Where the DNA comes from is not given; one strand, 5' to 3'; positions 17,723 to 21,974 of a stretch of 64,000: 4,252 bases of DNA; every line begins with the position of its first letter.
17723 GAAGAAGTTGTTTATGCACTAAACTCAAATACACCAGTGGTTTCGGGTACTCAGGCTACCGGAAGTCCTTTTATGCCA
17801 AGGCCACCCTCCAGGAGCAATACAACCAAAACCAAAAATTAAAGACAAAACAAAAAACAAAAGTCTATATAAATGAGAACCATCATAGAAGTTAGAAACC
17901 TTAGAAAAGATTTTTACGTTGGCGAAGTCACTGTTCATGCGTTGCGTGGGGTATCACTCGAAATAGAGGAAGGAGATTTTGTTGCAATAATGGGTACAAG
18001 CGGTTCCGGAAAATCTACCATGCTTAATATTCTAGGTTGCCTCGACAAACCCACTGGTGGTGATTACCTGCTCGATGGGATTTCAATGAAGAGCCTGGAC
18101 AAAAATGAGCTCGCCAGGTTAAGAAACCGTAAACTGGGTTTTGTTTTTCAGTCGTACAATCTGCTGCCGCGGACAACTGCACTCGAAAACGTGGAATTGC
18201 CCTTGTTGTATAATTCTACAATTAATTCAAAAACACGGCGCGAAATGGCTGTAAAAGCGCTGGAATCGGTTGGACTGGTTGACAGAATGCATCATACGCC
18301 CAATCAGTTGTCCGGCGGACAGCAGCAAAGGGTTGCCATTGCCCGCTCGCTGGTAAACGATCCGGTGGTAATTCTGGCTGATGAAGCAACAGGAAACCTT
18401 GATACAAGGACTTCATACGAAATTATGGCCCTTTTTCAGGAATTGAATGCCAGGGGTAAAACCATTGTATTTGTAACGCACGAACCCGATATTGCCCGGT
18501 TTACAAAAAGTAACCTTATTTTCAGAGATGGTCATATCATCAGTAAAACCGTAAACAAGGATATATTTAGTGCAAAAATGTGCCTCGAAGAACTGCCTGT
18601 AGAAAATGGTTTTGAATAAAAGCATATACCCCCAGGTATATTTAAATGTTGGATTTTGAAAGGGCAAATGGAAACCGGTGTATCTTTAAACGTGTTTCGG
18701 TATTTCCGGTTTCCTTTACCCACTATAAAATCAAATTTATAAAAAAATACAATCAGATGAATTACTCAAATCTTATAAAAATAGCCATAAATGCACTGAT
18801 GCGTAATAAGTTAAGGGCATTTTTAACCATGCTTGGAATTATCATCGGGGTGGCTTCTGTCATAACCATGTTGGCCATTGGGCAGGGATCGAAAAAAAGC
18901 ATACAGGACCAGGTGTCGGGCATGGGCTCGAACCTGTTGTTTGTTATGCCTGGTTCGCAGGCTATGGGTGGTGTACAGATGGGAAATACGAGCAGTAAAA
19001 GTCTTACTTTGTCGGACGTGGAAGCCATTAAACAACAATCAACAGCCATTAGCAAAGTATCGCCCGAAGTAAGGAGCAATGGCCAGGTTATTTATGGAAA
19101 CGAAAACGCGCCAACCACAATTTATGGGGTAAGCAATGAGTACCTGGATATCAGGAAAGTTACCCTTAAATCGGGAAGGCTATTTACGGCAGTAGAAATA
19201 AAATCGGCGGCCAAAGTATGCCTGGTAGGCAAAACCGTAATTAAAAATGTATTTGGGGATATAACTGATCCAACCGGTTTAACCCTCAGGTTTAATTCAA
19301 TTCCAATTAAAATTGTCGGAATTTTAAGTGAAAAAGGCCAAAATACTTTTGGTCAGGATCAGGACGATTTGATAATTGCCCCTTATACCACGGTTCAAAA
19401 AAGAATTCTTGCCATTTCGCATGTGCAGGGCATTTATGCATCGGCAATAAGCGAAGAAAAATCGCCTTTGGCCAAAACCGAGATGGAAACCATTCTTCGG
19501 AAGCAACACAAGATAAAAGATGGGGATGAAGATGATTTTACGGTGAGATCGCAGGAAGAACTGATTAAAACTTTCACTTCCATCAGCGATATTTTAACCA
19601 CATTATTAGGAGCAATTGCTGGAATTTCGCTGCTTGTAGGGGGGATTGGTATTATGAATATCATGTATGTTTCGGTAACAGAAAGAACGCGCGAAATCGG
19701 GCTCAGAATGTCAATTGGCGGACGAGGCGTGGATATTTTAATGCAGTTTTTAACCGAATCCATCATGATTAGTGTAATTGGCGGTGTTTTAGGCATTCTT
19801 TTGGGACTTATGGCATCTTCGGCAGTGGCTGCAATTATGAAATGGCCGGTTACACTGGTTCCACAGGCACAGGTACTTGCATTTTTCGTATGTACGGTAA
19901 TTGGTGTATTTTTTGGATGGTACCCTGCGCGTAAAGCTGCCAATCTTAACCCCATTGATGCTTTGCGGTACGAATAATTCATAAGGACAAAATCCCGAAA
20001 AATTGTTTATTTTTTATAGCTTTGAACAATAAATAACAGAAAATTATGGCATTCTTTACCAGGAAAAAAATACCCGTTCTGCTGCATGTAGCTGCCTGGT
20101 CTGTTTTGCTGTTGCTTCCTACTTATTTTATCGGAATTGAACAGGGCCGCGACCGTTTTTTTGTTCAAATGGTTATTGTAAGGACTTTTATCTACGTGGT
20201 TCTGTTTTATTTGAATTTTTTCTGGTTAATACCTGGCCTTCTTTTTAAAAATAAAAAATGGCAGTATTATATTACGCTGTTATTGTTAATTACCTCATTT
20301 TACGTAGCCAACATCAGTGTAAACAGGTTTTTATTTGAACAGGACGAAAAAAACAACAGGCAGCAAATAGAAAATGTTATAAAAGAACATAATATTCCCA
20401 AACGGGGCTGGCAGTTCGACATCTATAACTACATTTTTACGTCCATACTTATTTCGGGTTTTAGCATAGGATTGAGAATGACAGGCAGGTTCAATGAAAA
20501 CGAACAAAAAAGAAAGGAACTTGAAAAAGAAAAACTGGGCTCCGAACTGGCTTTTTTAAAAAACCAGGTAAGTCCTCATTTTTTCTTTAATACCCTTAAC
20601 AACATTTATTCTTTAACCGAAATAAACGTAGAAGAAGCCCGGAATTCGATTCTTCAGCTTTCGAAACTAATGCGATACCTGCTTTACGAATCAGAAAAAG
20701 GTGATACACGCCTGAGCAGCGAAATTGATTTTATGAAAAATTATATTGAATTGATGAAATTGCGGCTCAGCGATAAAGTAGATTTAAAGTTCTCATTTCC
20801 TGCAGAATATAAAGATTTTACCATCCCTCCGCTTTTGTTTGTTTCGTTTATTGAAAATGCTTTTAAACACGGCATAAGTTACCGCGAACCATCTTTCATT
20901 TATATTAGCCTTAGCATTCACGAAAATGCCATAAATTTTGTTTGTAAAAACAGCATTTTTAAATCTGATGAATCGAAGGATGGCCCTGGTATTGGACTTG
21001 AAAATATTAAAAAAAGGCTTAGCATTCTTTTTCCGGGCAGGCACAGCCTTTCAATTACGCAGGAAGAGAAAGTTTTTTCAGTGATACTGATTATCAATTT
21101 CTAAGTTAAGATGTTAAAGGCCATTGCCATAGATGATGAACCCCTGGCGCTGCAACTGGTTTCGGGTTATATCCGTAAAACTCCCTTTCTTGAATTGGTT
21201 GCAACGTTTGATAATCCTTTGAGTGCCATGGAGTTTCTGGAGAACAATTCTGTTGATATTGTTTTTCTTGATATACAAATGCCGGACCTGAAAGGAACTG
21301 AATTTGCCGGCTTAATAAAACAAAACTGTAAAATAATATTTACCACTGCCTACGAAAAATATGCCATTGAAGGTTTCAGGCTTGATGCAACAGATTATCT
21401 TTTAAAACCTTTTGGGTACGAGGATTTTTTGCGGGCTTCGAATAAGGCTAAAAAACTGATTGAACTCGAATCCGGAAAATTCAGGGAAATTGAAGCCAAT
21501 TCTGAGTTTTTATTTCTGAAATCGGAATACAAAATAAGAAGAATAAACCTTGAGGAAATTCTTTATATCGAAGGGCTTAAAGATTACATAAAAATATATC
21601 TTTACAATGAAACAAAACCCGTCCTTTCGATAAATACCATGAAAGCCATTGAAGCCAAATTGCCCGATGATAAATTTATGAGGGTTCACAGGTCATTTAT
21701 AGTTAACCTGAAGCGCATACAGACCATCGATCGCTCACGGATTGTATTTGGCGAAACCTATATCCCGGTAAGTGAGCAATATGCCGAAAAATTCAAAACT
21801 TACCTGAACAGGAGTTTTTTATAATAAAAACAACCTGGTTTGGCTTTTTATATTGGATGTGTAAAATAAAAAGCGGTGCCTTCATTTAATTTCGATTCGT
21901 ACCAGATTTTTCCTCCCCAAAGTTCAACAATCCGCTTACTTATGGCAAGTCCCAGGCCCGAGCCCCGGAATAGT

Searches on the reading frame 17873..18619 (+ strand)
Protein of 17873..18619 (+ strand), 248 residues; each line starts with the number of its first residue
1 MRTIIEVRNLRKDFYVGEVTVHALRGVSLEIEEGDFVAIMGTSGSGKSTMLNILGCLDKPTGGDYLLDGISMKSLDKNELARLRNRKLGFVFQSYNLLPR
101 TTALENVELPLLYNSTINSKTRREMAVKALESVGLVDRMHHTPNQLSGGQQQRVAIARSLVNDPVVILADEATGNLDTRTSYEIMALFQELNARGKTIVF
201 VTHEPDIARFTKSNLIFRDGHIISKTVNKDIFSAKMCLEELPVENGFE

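Call 34: search_protein_families(library=pfam, proteins=[window:17873-18619:+], max_evalue=0.001)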
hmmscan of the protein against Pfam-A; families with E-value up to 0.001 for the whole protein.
window:17873-18619:+ (248 aa): 3 families
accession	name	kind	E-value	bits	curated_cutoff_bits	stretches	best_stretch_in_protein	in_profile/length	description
PF00005.33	ABC_tran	-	3.2e-32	112.4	25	1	24-173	1-136/137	ABC transporter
PF02463.25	SMC_N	-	0.00013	21.9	40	0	134-205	125-199/220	RecF/RecN/SMC N terminal domain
PF13555.12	AAA_29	-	0.00055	20.1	27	0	24-51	12-39/61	P-loop containing region of AAA domain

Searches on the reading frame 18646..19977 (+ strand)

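Call 34: search_protein_families(library=pfam, proteins=[window:18646-19977:+], max_evalue=0.001)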
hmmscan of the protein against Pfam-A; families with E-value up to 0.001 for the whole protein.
window:18646-19977:+ (443 aa): 2 families
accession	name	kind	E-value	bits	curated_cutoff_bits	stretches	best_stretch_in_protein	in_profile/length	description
PF12704.14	MacB_PCD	-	2.6e-46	159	27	1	59-282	2-206/207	MacB-like periplasmic core domain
PF02687.27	FtsX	-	2.7e-17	63.4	25.5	1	323-436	2-120/120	FtsX-like permease C-terminal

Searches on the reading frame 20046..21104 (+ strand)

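Call 34: search_protein_families(library=pfam, proteins=[window:20046-21104:+], max_evalue=0.001)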
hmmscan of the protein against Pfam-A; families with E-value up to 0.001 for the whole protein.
window:20046-21104:+ (352 aa): 1 family
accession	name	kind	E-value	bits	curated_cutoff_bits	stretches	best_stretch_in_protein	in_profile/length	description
PF06580.19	His_kinase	-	1.8e-24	86.2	25.2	1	167-244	2-80/81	Histidine kinase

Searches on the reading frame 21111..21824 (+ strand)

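Call 34: search_protein_families(library=pfam, proteins=[window:21111-21824:+], max_evalue=0.001)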
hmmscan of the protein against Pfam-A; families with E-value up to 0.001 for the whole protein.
window:21111-21824:+ (237 aa): 2 families
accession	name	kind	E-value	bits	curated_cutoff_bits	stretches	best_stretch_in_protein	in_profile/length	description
PF04397.21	LytTR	-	4.3e-21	75.4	22.6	1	141-232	2-97/98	LytTr DNA-binding domain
PF00072.30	Response_reg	-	6.2e-20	71.9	30.2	1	6-108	3-108/111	Response regulator receiver domain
